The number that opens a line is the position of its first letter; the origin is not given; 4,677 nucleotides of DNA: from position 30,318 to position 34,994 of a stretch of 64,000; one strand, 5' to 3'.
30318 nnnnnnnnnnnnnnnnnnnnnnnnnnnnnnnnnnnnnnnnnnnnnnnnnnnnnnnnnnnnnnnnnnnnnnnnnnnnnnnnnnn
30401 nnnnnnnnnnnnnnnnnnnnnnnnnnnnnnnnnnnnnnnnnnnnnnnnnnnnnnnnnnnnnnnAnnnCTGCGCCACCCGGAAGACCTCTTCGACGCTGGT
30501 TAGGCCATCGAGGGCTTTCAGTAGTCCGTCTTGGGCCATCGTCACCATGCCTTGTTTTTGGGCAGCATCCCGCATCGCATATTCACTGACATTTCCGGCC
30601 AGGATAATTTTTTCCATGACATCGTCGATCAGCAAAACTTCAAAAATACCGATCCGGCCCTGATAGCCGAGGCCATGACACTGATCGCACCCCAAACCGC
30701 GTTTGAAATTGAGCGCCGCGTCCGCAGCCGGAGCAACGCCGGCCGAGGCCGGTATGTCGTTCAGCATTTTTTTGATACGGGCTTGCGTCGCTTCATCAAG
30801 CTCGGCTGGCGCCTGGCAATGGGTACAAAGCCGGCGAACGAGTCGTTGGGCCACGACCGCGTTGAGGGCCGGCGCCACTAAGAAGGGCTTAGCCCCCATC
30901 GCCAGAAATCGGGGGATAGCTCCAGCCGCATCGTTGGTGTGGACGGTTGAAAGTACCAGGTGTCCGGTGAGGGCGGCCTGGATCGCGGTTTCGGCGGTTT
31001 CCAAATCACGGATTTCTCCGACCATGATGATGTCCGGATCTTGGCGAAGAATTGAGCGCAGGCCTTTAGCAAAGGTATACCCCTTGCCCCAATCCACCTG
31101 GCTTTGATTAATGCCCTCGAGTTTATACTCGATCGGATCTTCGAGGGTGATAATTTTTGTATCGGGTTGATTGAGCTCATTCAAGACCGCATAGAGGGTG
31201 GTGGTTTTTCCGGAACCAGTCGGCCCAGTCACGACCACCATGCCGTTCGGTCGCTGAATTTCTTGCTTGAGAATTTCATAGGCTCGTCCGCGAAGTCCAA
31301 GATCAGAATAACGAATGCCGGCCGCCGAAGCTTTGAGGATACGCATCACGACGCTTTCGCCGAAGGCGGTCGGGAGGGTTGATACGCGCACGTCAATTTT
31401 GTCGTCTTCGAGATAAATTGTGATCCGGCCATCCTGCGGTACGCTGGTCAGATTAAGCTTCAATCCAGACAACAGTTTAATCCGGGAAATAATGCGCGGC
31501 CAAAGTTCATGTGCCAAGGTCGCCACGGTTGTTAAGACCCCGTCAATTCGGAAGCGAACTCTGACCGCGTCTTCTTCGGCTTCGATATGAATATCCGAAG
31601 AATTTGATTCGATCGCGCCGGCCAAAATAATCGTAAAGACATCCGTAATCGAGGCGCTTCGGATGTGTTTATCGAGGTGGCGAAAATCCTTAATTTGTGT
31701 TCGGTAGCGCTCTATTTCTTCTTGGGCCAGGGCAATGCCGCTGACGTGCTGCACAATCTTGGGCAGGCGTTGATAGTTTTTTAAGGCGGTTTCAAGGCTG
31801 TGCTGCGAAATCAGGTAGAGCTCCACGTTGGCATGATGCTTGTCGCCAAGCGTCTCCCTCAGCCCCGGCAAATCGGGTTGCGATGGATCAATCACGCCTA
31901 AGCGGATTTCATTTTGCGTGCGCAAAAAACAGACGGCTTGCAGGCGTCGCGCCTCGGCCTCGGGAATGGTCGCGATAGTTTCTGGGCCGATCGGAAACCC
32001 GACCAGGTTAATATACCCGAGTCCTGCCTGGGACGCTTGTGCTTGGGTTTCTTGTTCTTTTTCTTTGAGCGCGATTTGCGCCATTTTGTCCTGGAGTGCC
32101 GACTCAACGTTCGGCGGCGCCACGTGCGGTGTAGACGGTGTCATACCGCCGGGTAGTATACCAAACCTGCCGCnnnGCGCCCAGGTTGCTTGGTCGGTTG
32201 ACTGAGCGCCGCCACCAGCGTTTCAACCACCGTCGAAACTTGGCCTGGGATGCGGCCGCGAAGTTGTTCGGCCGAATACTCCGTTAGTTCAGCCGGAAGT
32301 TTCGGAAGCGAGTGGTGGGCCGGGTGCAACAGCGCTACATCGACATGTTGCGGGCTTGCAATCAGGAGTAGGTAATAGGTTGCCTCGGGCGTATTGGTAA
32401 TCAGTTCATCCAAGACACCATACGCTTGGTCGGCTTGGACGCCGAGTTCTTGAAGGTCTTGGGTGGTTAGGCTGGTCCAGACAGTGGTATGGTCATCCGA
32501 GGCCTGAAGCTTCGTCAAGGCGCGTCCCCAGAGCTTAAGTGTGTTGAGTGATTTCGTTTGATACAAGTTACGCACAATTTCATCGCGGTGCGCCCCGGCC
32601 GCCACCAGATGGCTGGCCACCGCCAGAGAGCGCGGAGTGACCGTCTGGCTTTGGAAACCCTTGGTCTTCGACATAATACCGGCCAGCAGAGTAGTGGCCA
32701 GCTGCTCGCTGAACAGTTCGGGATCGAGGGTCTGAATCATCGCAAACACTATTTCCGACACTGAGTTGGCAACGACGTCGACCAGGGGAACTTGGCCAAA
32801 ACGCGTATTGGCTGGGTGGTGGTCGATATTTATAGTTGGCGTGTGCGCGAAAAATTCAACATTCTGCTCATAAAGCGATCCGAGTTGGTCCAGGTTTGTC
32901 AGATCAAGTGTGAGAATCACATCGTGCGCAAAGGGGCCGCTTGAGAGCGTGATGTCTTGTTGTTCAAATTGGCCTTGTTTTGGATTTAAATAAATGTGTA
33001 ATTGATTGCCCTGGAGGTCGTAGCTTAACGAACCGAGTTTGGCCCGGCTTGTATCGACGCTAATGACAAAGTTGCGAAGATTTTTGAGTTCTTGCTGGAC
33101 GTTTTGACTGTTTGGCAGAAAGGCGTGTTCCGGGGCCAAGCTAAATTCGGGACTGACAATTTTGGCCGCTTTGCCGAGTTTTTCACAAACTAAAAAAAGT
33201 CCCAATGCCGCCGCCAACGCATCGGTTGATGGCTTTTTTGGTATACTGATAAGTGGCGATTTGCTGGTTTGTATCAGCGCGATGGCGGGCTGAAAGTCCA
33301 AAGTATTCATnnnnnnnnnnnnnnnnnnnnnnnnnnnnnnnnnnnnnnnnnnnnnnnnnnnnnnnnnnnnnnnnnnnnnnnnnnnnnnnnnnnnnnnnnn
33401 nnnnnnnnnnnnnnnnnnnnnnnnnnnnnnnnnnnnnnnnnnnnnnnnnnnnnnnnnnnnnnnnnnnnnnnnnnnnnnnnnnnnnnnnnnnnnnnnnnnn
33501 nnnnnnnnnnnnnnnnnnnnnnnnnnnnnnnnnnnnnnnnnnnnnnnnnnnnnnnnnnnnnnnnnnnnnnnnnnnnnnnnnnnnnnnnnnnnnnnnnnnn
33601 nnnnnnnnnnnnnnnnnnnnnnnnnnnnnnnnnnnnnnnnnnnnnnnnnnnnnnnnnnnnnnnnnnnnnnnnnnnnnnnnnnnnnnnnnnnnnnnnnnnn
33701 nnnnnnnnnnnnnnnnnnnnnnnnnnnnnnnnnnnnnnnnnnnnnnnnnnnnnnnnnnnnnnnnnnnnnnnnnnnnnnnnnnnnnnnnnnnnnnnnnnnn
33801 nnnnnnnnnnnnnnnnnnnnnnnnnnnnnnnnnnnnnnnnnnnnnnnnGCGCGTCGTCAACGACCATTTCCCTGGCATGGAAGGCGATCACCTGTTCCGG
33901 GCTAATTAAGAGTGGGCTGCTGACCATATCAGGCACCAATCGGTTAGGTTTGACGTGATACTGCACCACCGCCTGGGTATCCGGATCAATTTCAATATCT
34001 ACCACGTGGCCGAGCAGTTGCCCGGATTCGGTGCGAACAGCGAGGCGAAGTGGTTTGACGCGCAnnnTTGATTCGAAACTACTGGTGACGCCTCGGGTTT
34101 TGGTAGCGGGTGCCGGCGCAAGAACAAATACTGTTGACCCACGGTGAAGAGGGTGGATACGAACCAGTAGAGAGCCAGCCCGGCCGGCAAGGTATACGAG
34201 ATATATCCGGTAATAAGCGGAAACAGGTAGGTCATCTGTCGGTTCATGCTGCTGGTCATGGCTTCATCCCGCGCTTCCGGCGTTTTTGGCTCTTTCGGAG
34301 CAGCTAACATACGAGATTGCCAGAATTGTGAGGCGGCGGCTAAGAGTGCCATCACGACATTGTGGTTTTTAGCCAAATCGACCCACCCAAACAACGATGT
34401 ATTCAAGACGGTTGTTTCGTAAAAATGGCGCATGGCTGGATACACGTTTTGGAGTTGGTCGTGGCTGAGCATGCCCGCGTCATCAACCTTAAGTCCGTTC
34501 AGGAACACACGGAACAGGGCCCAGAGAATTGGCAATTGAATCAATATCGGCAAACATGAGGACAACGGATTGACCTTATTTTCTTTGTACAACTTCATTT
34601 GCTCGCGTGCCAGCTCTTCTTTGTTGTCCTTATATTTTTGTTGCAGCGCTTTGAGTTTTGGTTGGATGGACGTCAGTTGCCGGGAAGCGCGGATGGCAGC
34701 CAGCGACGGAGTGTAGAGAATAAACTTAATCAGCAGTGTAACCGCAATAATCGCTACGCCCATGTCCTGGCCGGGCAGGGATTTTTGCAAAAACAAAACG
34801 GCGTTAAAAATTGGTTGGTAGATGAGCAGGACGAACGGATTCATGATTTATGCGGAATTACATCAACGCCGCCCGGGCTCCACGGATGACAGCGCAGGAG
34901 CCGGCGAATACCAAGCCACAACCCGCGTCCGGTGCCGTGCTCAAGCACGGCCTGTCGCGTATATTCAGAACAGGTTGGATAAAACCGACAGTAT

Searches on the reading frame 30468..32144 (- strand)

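Call 50: search_protein_families(library=pfam, proteins=[window:30468-32144:-], max_evalue=0.00001)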
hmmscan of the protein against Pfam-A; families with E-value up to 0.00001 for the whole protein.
window:30468-32144:- (559 aa): 1 family
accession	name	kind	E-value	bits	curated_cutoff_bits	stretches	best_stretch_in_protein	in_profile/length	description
PF00437.27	T2SSE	-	1.3e-124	416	24.9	1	164-556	6-370/370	Type II/IV secretion system protein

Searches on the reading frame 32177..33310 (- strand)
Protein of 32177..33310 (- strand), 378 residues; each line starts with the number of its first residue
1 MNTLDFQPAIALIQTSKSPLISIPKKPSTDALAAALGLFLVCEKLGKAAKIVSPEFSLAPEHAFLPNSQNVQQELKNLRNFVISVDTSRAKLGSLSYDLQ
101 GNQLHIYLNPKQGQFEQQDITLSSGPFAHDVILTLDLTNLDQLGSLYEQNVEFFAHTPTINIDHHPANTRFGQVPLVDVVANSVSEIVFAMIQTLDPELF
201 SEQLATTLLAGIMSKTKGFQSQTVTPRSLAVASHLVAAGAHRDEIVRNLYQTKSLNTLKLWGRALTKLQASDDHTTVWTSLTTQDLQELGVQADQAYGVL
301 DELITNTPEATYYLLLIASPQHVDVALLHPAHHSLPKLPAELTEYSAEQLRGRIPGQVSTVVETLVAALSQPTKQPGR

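Call 50: search_protein_families(library=pfam, proteins=[window:32177-33310:-], max_evalue=0.00001)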
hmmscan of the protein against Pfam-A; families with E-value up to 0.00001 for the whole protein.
window:32177-33310:- (378 aa): 1 family
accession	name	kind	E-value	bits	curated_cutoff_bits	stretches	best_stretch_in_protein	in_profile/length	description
PF01368.27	DHH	-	7.6e-08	33.1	28.1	1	25-212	8-125/125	DHH family, N-terminal domain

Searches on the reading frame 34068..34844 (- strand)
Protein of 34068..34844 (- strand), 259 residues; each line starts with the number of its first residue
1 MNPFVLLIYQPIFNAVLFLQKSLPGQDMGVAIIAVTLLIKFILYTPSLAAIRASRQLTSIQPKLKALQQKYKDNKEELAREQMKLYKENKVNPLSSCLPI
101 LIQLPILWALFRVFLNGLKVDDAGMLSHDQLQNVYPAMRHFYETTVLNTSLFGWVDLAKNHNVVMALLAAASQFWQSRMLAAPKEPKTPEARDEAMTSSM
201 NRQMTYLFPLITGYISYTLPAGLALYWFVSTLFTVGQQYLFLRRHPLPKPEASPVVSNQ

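Call 50: search_protein_families(library=pfam, proteins=[window:34068-34844:-], max_evalue=0.00001)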
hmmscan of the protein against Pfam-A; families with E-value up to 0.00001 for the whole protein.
window:34068-34844:- (259 aa): 1 family
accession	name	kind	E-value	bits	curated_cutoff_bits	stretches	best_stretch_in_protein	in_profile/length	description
PF02096.25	60KD_IMP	-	7.6e-50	169.5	35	1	28-241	1-161/163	60Kd inner membrane protein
